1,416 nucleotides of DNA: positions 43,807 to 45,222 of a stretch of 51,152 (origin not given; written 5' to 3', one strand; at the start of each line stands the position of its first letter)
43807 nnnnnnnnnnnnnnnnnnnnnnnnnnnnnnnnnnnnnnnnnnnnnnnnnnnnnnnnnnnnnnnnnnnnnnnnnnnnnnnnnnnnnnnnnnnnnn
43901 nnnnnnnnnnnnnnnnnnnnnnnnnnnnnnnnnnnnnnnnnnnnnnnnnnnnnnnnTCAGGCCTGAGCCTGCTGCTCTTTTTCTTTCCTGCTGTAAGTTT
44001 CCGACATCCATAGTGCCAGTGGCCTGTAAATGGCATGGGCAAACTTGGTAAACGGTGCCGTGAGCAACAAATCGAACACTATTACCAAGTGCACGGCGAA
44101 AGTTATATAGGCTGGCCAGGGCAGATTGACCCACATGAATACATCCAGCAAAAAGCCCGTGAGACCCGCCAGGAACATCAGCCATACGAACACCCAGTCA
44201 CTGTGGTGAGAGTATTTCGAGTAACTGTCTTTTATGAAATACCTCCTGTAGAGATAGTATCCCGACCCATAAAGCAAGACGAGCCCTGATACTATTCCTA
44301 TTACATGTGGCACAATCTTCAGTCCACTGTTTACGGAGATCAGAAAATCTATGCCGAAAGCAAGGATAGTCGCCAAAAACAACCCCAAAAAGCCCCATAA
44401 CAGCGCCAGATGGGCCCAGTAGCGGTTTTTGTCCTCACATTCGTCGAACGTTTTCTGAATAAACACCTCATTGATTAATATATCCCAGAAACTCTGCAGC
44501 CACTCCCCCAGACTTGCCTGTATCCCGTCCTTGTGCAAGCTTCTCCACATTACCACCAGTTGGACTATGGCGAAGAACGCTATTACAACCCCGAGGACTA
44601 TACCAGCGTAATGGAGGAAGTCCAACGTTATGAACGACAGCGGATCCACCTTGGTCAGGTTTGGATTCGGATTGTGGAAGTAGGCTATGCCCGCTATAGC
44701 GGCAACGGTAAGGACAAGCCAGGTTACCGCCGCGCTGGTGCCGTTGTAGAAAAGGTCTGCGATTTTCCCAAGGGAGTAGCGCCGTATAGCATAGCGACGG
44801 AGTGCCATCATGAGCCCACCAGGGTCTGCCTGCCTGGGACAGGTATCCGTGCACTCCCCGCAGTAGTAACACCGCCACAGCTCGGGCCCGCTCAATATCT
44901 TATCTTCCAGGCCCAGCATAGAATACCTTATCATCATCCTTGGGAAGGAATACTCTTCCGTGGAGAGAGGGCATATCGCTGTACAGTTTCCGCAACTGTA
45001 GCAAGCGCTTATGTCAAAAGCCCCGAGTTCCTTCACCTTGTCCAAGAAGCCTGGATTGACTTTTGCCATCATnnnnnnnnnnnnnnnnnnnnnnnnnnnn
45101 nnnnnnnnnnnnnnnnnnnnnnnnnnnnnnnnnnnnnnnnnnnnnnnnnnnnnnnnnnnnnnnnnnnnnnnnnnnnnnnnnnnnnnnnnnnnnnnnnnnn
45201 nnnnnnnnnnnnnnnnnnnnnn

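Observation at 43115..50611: Sulfur-relay genes (DsrE-DsrE-TusA) in one operon with a membrane-anchored Hdr/Qmo-like complex that has no HdrB/HdrC and no AprAB partner in view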

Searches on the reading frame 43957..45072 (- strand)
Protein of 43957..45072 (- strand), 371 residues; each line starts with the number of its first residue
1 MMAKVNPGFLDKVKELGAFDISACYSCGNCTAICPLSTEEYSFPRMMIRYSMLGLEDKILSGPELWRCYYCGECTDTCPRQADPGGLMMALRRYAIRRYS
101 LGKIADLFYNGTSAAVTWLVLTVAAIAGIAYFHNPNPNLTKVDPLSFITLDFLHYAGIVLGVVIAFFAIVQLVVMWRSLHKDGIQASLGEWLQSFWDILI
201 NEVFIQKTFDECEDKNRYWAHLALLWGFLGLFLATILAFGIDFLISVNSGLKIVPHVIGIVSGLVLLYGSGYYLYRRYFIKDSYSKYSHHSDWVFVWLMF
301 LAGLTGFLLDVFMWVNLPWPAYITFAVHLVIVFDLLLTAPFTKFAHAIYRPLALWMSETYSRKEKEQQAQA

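Call 3: search_protein_families(library=pfam, proteins=[window:43957-45072:-], max_evalue=0.01)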
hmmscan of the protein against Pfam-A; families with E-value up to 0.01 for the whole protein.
window:43957-45072:- (371 aa): 10 families
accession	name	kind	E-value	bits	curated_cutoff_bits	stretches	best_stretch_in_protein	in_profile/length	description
PF13187.11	Fer4_9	-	4.3e-09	36.7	27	1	23-81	1-50/52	4Fe-4S dicluster domain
PF13183.11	Fer4_8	-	4.3e-08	34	27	1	21-80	2-66/68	4Fe-4S dicluster domain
PF13237.11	Fer4_10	-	1.1e-06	28.9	25.5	1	20-79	5-53/53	4Fe-4S dicluster domain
PF25160.1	LdpA_Fe-S-bd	-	1.2e-05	25.4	27.6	1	22-37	26-41/49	LdpA Fe-S cluster-binding domain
PF12838.12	Fer4_7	-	3.7e-05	24.5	27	1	24-82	2-52/52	4Fe-4S dicluster domain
PF13534.11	Fer4_17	-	4.1e-05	24.5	22.2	1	23-82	1-60/61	4Fe-4S dicluster domain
PF02665.19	Nitrate_red_gam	-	6.1e-05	23.2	22.9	1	243-313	74-144/217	Nitrate reductase gamma subunit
PF00037.32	Fer4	-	0.00084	19.5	21.1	0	67-82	7-22/24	4Fe-4S binding domain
PF13484.11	Fer4_16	-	0.0059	17.8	30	0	24-79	2-64/66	4Fe-4S double cluster binding domain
PF12800.12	Fer4_4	-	0.0069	17.1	24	0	22-35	2-15/17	4Fe-4S binding domain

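Call 5: search_protein_families(library=ncbifam, proteins=[window:43957-45072:-], max_evalue=0.001)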
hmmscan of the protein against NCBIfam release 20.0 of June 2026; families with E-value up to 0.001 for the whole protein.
window:43957-45072:- (371 aa): 19 families
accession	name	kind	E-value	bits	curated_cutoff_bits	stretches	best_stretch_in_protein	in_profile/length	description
NF038018.1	qmoC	equivalog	1.1e-64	219.2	300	1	9-354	5-358/360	quinone-interacting membrane-bound oxidoreductase complex subunit QmoC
TIGR03290.1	CoB_CoM_SS_C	equivalog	6.4e-18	65.1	160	1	22-101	2-81/144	CoB--CoM heterodisulfide reductase subunit C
NF041890.1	hdrC_Methbact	equivalog_domain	4.9e-13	49.1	270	1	11-98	18-104/192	ferredoxin:CoB-CoM heterodisulfide reductase subunit HdrC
NF011607.0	PRK15033.1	subfamily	8.1e-12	44.8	524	1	215-369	232-386/389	tricarballylate utilization 4Fe-4S protein TcuB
NF041779.1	hetero_SS_HdrC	equivalog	3.8e-11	42.8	350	1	19-108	28-117/198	ferredoxin:CoB-CoM heterodisulfide reductase subunit HdrC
TIGR02484.1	CitB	equivalog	1.4e-10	40.9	246.6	1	167-367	157-365/372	tricarballylate utilization 4Fe-4S protein TcuB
TIGR01971.1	NuoI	subfamily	8.5e-06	25.4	113.05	0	65-82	80-97/121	NADH-quinone oxidoreductase, chain I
NF009226.0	PRK12576.1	equivalog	8.6e-06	25.3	344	1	19-94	151-236/317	succinate dehydrogenase/fumarate reductase iron-sulfur subunit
TIGR02700.1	flavo_MJ0208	hypoth_equivalog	9.2e-06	25.1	251.35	0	64-93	175-204/234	dihydromethanopterin reductase (acceptor)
NF040612.1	F420_dehyd_FpoI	exception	2e-05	24.4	180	1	6-82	26-98/135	F420H2 dehydrogenase subunit FpoI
NF008369.0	PRK11168.1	equivalog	2.2e-05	23.5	278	1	19-92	8-84/401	anaerobic glycerol-3-phosphate dehydrogenase subunit C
NF004616.0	PRK05950.1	subfamily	8.9e-05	21.7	228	0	20-98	145-236/238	succinate dehydrogenase iron-sulfur subunit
NF006391.0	PRK08640.1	equivalog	0.00025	20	244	0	17-43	148-174/254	succinate dehydrogenase iron-sulfur subunit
NF006305.0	PRK08493.1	equivalog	0.00027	19.1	591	0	20-36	202-218/819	NADH-quinone oxidoreductase subunit G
TIGR00384.1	dhsB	subfamily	0.00042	19.8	88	0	20-85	138-215/222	succinate dehydrogenase and fumarate reductase iron-sulfur protein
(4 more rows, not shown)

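Call 7: find_encoding_contigs(protein=window:43957-45072:-, flank=10000, max_places=6)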
Protein window:43957-45072:- (371 aa): no gene with exactly this product is on record in the collection.

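Call 9: find_homologous_proteins(query=window:43957-45072:-, max_evalue=1e-20)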
Query window:43957-45072:- (371 aa): 1224 proteins with E <= 1e-20 among 8000 candidates; the best 120 are listed.
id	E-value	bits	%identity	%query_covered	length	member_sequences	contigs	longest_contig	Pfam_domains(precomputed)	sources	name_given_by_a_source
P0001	1.4e-250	849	98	100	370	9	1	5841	PF13237.12,PF13183.12,PF13187.12,PF27541.1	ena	-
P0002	1.4e-223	760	85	99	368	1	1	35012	PF13534.12,PF25160.2,PF13237.12,PF13183.12,PF13187.12,PF27541.1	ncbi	-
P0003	2.3e-208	710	81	99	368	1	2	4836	PF02665.20,PF25160.2,PF13237.12,PF13183.12,PF13187.12,PF27541.1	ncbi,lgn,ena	-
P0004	2.5e-171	588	65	100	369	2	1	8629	PF13534.12,PF25160.2,PF13237.12,PF13183.12,PF13187.12,PF27541.1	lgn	-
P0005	4.5e-168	578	67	96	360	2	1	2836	PF02665.20,PF13534.12,PF25160.2,PF13183.12,PF13187.12,PF27541.1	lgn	-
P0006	1.8e-167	576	65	100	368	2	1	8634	PF02665.20,PF13534.12,PF25160.2,PF13237.12,PF13183.12,PF13187.12,PF27541.1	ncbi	-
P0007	1.1e-163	563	65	99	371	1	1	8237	PF02665.20,PF12838.13,PF13534.12,PF25160.2,PF13237.12,PF13183.12,PF13187.12,PF27541.1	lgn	-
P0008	7.1e-159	547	62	99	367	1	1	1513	PF12838.13,PF13534.12,PF13237.12,PF13183.12,PF13187.12,PF27541.1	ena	-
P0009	6.1e-158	544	62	100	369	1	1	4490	PF02665.20,PF13534.12,PF25160.2,PF13183.12,PF13187.12,PF27541.1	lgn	-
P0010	9.1e-158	544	63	99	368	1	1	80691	PF13534.12,PF13237.12,PF13183.12,PF13187.12,PF27541.1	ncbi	-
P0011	5.9e-153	528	61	99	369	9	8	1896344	PF12838.13,PF13534.12,PF25160.2,PF13237.12,PF13183.12,PF13187.12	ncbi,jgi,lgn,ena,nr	ncbi:4Fe-4S dicluster domain-containing protein [Candidatus Aminicenantes bacterium AC-334-K16]|jgi:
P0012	2.4e-150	519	61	98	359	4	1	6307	PF12838.13,PF13534.12,PF25160.2,PF13183.12,PF13187.12,PF27541.1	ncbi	-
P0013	4.0e-150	519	62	97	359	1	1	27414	PF02665.20,PF13534.12,PF25160.2,PF13237.12,PF13183.12,PF13187.12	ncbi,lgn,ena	-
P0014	4.3e-149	515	60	99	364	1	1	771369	PF02665.20,PF13534.12,PF25160.2,PF13237.12,PF13183.12,PF13187.12,PF27541.1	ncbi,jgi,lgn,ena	-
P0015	7.7e-148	511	59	98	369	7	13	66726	PF02665.20,PF12838.13,PF13534.12,PF25160.2,PF13237.12,PF13183.12,PF13187.12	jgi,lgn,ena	-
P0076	2.9e-115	404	51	96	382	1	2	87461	PF02665.20,PF12838.13,PF13534.12,PF13237.12,PF13183.12,PF13187.12,PF27541.1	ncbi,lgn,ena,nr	ncbi:MAG TPA: 4Fe-4S dicluster domain-containing protein [Terriglobales bacterium]|nr:4Fe-4S diclust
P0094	5.7e-112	393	48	96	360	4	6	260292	PF13534.12,PF13183.12,PF13187.12,PF27541.1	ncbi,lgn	ncbi:MAG: 4Fe-4S dicluster domain-containing protein [Fervidicoccaceae archaeon]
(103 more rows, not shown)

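Call 10: find_encoding_contigs(protein=P0002, flank=10000, max_places=2)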
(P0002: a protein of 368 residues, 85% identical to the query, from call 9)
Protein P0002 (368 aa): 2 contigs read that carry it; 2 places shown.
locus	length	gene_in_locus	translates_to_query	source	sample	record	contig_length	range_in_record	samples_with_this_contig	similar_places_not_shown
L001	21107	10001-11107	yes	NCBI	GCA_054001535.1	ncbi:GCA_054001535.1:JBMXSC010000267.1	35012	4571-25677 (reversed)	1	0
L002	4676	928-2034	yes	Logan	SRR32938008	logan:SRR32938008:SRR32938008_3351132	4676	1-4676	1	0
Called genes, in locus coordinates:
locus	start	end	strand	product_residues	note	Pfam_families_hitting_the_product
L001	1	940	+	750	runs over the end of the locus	PF00390:malic, PF03949:Malic_M, PF01515:PTA_PTB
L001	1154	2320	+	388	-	PF00285:Citrate_synt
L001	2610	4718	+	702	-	PF04879:Molybdop_Fe4S4, PF00384:Molybdopterin, PF01568:Molydop_binding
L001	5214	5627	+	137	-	PF02635:DsrE (weak), PF13686:DrsE_2 (weak)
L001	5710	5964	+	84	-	PF01206:TusA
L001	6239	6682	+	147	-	PF02662:FlpD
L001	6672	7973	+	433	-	PF00890:FAD_binding_2, PF01134:GIDA (weak), PF01266:DAO (weak), PF01946:Thi4 (weak), PF03486:HI0933_like (weak), PF07992:Pyr_redox_2, PF12831:FAD_oxidored, PF13450:NAD_binding_8 (weak), +10 more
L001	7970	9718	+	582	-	PF00890:FAD_binding_2, PF03486:HI0933_like (faint), PF07992:Pyr_redox_2, PF12831:FAD_oxidored (weak), PF13450:NAD_binding_8 (weak), PF12838:Fer4_7 (faint), PF14697:Fer4_21 (weak), PF00037:Fer4 (weak), +4 more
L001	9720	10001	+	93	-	-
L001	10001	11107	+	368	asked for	PF25160:LdpA_Fe-S-bd (faint), PF13183:Fer4_8, PF13187:Fer4_9, PF13237:Fer4_10 (weak), PF13534:Fer4_17 (weak), PF27541:CitB (weak)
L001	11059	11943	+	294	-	PF01040:UbiA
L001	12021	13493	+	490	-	PF14691:Fer4_20, PF13241:NAD_binding_7 (faint), PF13738:Pyr_redox_3 (faint), PF00070:Pyr_redox (faint), PF01266:DAO (weak), PF03486:HI0933_like (faint), PF07992:Pyr_redox_2, PF13450:NAD_binding_8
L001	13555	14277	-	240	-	PF02613:Nitrate_red_del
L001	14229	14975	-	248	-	PF01292:Ni_hydr_CYTB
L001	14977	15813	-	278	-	PF12838:Fer4_7, PF13187:Fer4_9 (weak), PF13237:Fer4_10, PF13247:Fer4_11, PF13187:Fer4_9, PF00037:Fer4, PF12797:Fer4_2, PF12837:Fer4_6, +3 more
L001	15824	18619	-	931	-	PF10518:TAT_signal (weak), PF04879:Molybdop_Fe4S4, PF00384:Molybdopterin, PF01568:Molydop_binding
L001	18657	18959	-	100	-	-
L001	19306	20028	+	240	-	PF00392:GntR, PF14502:HTH_41 (weak), PF01047:MarR (weak), PF07702:UTRA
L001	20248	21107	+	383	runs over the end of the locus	PF13433:Peripla_BP_5, PF13458:Peripla_BP_6, PF01094:ANF_receptor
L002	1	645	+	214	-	?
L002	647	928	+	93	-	-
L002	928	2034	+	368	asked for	PF25160:LdpA_Fe-S-bd (faint), PF13183:Fer4_8, PF13187:Fer4_9, PF13237:Fer4_10 (weak), PF13534:Fer4_17 (weak), PF27541:CitB (weak)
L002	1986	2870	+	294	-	PF01040:UbiA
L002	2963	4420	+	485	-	PF14691:Fer4_20, PF00070:Pyr_redox (faint), PF01266:DAO (weak), PF03486:HI0933_like (faint), PF07992:Pyr_redox_2, PF13241:NAD_binding_7 (faint), PF13738:Pyr_redox_3 (faint), PF13450:NAD_binding_8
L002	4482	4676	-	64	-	?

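Call 11: find_encoding_contigs(protein=P0011, flank=10000, max_places=2)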
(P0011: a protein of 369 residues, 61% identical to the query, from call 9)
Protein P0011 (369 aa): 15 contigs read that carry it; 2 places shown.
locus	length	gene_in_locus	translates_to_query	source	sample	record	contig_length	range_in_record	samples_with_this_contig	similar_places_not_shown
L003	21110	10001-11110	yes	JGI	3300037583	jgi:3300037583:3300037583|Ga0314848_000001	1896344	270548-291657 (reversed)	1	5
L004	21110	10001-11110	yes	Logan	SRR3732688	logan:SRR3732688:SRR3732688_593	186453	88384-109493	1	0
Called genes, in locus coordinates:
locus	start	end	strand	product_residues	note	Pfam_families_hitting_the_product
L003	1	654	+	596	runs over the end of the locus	PF02463:SMC_N, PF11398:DUF2813 (weak), PF13175:AAA_15, PF13476:AAA_23 (weak), PF13304:AAA_21, PF20469:OLD-like_TOPRIM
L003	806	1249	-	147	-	PF00872:Transposase_mut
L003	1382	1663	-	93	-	PF00872:Transposase_mut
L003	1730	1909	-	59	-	PF00872:Transposase_mut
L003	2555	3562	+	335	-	PF20208:ARPP-1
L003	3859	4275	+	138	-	-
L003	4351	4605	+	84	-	PF01206:TusA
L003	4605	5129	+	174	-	PF02662:FlpD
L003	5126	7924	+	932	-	PF07992:Pyr_redox_2 (weak), PF12831:FAD_oxidored (weak), PF14691:Fer4_20, PF00890:FAD_binding_2 (weak), PF01266:DAO (weak), PF07992:Pyr_redox_2, PF13450:NAD_binding_8, PF13738:Pyr_redox_3, +8 more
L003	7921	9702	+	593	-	PF00890:FAD_binding_2 (weak), PF01266:DAO (weak), PF07992:Pyr_redox_2, PF12831:FAD_oxidored (weak), PF13450:NAD_binding_8, PF13237:Fer4_10 (weak), PF14697:Fer4_21, PF12838:Fer4_7, +7 more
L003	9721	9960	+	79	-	-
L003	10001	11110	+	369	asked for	PF12838:Fer4_7 (faint), PF25160:LdpA_Fe-S-bd (faint), PF13183:Fer4_8, PF13187:Fer4_9, PF13237:Fer4_10 (faint), PF13534:Fer4_17 (weak)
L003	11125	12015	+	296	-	PF01040:UbiA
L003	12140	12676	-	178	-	-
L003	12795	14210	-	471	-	PF20094:GWxTD_dom (weak), PF07495:Y_Y_Y (faint)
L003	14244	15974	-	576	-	PF20094:GWxTD_dom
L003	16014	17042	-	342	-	PF13620:CarboxypepD_reg, PF13432:TPR_16, PF13414:TPR_11, PF14559:TPR_19, PF00515:TPR_1, PF07719:TPR_2, PF13181:TPR_8, PF13424:TPR_12, +31 more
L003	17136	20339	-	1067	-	PF13620:CarboxypepD_reg, PF13715:CarbopepD_reg_2, PF07715:Plug, PF25183:OMP_b-brl_4, PF00593:TonB_dep_Rec_b-barrel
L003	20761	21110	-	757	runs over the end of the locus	PF00884:Sulfatase, PF01663:Phosphodiest, PF16347:SGSH_C, PF25063:ARM_TT21_C (weak), PF13414:TPR_11 (weak), PF14559:TPR_19, PF13432:TPR_16 (weak), PF14559:TPR_19, +16 more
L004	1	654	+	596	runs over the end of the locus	PF02463:SMC_N, PF11398:DUF2813 (weak), PF13175:AAA_15, PF13476:AAA_23 (weak), PF13304:AAA_21, PF20469:OLD-like_TOPRIM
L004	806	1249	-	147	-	PF00872:Transposase_mut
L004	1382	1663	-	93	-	PF00872:Transposase_mut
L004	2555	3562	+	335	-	PF20208:ARPP-1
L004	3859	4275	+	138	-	-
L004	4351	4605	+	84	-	PF01206:TusA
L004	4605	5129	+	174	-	PF02662:FlpD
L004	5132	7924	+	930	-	PF07992:Pyr_redox_2 (weak), PF12831:FAD_oxidored (weak), PF14691:Fer4_20, PF00890:FAD_binding_2 (weak), PF01266:DAO (weak), PF07992:Pyr_redox_2, PF13450:NAD_binding_8, PF13738:Pyr_redox_3, +8 more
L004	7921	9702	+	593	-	PF00890:FAD_binding_2 (weak), PF01266:DAO (weak), PF07992:Pyr_redox_2, PF12831:FAD_oxidored (weak), PF13450:NAD_binding_8, PF13237:Fer4_10 (weak), PF14697:Fer4_21, PF12838:Fer4_7, +7 more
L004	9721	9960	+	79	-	-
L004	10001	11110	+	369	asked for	PF12838:Fer4_7 (faint), PF25160:LdpA_Fe-S-bd (faint), PF13183:Fer4_8, PF13187:Fer4_9, PF13237:Fer4_10 (faint), PF13534:Fer4_17 (weak)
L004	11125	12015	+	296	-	PF01040:UbiA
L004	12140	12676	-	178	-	-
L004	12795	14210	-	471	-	PF20094:GWxTD_dom (weak), PF07495:Y_Y_Y (faint)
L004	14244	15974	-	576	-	PF20094:GWxTD_dom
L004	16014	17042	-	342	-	PF13620:CarboxypepD_reg, PF13432:TPR_16, PF13414:TPR_11, PF14559:TPR_19, PF00515:TPR_1, PF07719:TPR_2, PF13181:TPR_8, PF13424:TPR_12, +31 more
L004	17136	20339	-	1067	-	PF13620:CarboxypepD_reg, PF13715:CarbopepD_reg_2, PF07715:Plug, PF25183:OMP_b-brl_4, PF00593:TonB_dep_Rec_b-barrel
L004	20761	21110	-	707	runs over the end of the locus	PF00884:Sulfatase, PF01663:Phosphodiest, PF16347:SGSH_C, PF25063:ARM_TT21_C (weak), PF13414:TPR_11 (weak), PF14559:TPR_19, PF13429:TPR_15 (weak), PF14559:TPR_19, +17 more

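Call 15: find_related_loci(query=A1, collection=genome_contigs, flank=10000)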
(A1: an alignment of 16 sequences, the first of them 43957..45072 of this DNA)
Query A1 (371 aa) in genome_contigs; peptide patterns used: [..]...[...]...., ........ (x = any residue, [..] = any of these).
599 stretches matched a pattern (row limit reached: there are more); 565 encode a relative of the query (tblastn E <= 1e-3); the best 80 are kept; 80 distinct loci.
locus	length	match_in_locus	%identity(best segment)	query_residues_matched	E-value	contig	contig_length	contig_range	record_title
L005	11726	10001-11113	97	1-371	0e+0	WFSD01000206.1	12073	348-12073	MAG: Anaerolineae bacterium isolate S016_19 k151_328617, whole genome shotgun sequence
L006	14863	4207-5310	61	2-368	6e-154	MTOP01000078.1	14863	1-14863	MAG: Candidatus Aminicenantes bacterium JdFR-80 JGI24020J35080_1001168, whole genome shotgun sequence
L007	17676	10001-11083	56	1-361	5e-144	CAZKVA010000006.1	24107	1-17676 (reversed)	MAG TPA_asm: uncultured Actinomycetota bacterium isolate binchicken_co181_143 genome assembly, contig: NODE_3072_length_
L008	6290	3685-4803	55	2-370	9e-143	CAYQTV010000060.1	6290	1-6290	MAG TPA_asm: uncultured Nitrososphaerales archaeon isolate SRP141552_co1_22 genome assembly, contig: NODE_6420_length_62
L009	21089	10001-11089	60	1-366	6e-142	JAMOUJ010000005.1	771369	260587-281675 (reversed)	MAG: Candidatus Aminicenantes bacterium isolate PIR-30_maxbin2_scaf2bin.175 PIR-30_scaffold_1_c1, whole genome shotgun s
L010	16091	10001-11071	61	1-360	2e-137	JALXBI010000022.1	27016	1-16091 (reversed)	MAG: Candidatus Aminicenantes bacterium isolate T2_metabat2_scaf2bin.089 T2_NODE_1331_length_27016_cov_2.858790, whole g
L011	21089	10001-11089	56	1-363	3e-134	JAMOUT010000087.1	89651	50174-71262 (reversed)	MAG: Candidatus Aminicenantes bacterium isolate PIR-30_metabat1_scaf2bin.027 PIR-30_scaffold_62_c1, whole genome shotgun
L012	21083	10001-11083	51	2-359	8e-126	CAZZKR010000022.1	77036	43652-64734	MAG TPA_asm: uncultured Nitrososphaeria archaeon isolate binchicken_co25_112 genome assembly, contig: k141_104535, whole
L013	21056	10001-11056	62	2-357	8e-125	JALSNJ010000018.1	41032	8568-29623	MAG: Candidatus Aminicenantes bacterium isolate 356-284_maxbin2_scaf2bin.220 356-284_scaffold_285_c1, whole genome shotg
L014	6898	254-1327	49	5-359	5e-121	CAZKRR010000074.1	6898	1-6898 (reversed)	MAG TPA_asm: uncultured Nitrososphaeria archaeon isolate SRP104967_co1_24 genome assembly, contig: NODE_3688_length_6898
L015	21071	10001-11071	50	1-357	7e-121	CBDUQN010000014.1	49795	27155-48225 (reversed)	MAG TPA_asm: uncultured bacterium isolate SRR22302361_binner12_Refined_26 genome assembly, contig: ERZ25748748.113, whol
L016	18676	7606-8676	49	2-363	7e-119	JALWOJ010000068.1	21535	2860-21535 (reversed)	MAG: Acidilobaceae archaeon isolate M2_maxbin2_scaf2bin.140 M2_NODE_2357_length_21535_cov_2.840107, whole genome shotgun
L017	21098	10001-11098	50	1-366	1e-128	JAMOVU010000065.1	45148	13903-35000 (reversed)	MAG: Candidatus Aminicenantes bacterium isolate PIR-30_metabat2_scaf2bin.063 PIR-30_scaffold_239_c1, whole genome shotgu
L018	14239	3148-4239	46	1-371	6e-116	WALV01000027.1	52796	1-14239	MAG: Candidatus Tiamatella sp. isolate S016_46_esom k151_367978, whole genome shotgun sequence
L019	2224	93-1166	47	6-362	1e-117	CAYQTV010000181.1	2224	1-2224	MAG TPA_asm: uncultured Nitrososphaerales archaeon isolate SRP141552_co1_22 genome assembly, contig: NODE_28711_length_2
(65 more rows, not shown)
